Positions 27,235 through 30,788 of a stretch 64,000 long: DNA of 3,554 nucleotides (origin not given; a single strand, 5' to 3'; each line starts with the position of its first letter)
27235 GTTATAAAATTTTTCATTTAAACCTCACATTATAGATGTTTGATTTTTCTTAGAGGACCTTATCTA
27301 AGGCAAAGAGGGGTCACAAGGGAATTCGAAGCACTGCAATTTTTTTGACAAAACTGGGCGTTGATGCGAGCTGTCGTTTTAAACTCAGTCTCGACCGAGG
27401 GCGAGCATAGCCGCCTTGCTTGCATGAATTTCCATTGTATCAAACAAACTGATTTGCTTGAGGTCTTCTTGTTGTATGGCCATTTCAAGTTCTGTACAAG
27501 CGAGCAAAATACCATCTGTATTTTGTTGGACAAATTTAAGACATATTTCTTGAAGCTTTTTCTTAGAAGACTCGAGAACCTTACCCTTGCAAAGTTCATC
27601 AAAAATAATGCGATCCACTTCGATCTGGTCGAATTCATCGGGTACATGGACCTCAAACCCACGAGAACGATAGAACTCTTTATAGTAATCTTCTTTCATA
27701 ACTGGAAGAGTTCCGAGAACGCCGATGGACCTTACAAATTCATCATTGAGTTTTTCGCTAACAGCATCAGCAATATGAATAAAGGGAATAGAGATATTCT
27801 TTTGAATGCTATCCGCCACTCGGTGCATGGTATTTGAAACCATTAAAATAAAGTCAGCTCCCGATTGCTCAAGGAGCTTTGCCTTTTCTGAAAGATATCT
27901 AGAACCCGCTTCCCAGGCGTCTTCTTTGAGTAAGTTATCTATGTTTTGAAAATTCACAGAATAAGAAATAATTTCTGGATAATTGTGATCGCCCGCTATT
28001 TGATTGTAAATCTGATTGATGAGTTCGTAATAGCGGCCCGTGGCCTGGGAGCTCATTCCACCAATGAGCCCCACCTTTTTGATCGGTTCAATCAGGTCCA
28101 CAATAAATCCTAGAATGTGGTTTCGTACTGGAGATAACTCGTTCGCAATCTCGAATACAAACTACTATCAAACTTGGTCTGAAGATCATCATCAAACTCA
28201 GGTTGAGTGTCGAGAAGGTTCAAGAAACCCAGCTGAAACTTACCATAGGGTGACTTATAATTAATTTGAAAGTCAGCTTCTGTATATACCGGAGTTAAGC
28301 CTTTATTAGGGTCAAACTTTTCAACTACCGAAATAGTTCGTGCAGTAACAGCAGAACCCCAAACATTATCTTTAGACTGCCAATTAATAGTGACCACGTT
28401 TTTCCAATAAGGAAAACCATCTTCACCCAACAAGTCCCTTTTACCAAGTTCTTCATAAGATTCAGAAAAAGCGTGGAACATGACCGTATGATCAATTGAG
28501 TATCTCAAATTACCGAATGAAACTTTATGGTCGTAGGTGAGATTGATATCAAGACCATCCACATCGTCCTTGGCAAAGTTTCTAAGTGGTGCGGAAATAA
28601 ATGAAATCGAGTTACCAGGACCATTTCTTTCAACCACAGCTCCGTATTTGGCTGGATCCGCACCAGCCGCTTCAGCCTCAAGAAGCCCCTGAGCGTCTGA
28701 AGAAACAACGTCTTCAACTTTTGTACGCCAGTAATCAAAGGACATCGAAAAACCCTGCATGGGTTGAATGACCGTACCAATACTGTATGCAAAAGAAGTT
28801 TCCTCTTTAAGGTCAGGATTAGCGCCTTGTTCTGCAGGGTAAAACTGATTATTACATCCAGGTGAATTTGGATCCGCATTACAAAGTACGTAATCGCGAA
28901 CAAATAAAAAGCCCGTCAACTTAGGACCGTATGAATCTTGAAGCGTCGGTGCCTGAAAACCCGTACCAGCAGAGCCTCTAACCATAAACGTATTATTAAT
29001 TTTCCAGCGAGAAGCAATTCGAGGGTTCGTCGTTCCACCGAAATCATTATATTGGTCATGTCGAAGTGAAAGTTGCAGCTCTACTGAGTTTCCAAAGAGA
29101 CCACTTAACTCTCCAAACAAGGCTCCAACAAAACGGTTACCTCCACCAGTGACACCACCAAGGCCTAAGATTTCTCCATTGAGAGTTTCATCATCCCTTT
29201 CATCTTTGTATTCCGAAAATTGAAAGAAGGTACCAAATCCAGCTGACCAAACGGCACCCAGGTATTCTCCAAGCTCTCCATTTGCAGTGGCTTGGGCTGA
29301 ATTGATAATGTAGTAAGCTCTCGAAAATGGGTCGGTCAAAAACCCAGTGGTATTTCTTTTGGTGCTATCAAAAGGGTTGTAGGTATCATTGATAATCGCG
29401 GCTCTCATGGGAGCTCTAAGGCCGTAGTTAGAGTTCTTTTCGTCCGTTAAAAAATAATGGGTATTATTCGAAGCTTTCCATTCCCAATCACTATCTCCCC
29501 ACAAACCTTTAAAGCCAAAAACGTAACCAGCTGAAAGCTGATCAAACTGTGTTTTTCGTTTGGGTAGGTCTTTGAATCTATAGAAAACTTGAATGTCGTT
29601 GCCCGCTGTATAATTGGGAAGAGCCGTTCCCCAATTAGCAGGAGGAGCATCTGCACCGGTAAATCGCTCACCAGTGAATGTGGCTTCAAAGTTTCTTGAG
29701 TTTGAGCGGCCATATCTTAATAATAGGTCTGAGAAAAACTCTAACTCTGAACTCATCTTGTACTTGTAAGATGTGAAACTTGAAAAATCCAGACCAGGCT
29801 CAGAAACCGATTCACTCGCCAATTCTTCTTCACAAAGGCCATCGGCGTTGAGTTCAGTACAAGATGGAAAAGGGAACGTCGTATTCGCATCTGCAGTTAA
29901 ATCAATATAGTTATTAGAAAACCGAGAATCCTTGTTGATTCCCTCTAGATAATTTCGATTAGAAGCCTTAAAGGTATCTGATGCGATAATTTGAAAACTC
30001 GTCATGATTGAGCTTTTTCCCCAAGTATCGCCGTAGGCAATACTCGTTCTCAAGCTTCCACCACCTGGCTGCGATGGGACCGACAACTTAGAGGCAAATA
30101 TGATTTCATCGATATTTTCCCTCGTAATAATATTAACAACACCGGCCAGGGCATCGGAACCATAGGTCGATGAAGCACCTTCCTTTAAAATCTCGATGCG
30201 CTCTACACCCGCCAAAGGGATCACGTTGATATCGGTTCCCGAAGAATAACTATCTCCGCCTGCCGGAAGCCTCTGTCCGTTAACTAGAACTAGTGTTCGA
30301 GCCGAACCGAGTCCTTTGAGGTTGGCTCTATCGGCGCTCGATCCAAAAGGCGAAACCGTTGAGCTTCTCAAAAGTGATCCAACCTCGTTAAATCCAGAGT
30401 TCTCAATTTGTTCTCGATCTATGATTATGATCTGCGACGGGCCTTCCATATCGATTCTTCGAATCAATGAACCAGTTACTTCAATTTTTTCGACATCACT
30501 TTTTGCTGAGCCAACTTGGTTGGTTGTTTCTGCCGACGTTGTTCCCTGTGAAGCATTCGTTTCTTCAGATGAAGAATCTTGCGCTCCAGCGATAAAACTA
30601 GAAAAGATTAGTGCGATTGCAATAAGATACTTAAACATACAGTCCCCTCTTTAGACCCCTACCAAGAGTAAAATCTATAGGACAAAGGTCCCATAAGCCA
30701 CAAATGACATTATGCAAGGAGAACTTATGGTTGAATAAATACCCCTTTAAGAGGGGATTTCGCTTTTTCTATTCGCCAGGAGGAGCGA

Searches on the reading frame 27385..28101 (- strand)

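Call 51: search_protein_families(library=pfam, proteins=[window:27385-28101:-], max_evalue=0.001)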
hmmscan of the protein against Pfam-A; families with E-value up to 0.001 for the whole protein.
window:27385-28101:- (238 aa): 1 family
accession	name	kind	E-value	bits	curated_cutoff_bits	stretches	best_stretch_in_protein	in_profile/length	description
PF01177.27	Asp_Glu_race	-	1.7e-35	123.2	31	1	13-230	1-211/211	Asp/Glu/Hydantoin racemase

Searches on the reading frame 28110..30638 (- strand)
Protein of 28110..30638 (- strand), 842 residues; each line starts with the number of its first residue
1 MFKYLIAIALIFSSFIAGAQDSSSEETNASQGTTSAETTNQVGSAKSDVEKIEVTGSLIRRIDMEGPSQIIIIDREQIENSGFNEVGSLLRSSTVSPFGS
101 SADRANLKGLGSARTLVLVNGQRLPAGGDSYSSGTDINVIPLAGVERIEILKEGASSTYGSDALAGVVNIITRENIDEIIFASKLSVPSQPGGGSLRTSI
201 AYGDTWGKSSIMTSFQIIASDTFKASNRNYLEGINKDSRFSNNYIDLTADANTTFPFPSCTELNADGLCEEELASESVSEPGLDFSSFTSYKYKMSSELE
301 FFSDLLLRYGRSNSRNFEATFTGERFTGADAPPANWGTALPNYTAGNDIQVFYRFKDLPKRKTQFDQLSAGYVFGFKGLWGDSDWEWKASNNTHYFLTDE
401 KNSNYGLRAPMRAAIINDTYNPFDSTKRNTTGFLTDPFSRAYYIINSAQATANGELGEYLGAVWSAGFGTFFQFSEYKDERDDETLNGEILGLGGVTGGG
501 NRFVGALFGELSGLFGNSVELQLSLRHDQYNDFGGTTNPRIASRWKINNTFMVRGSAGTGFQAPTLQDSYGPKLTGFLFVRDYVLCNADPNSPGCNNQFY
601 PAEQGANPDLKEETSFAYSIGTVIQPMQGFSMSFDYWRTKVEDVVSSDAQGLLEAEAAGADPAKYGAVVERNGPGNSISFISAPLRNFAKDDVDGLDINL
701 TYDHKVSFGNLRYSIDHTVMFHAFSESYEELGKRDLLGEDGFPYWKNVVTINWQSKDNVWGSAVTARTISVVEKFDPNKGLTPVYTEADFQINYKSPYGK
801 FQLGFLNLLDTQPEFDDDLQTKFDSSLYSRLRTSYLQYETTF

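Call 51: search_protein_families(library=pfam, proteins=[window:28110-30638:-], max_evalue=0.001)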
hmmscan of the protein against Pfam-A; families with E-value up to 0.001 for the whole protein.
window:28110-30638:- (842 aa): 2 families
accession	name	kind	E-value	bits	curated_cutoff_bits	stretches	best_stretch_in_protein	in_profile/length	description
PF00593.30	TonB_dep_Rec_b-barrel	-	2.1e-24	87.7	27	1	315-808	13-436/436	TonB dependent receptor-like, beta-barrel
PF07715.20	Plug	-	1.7e-17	64.3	23.9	1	65-167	4-107/107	TonB-dependent Receptor Plug Domain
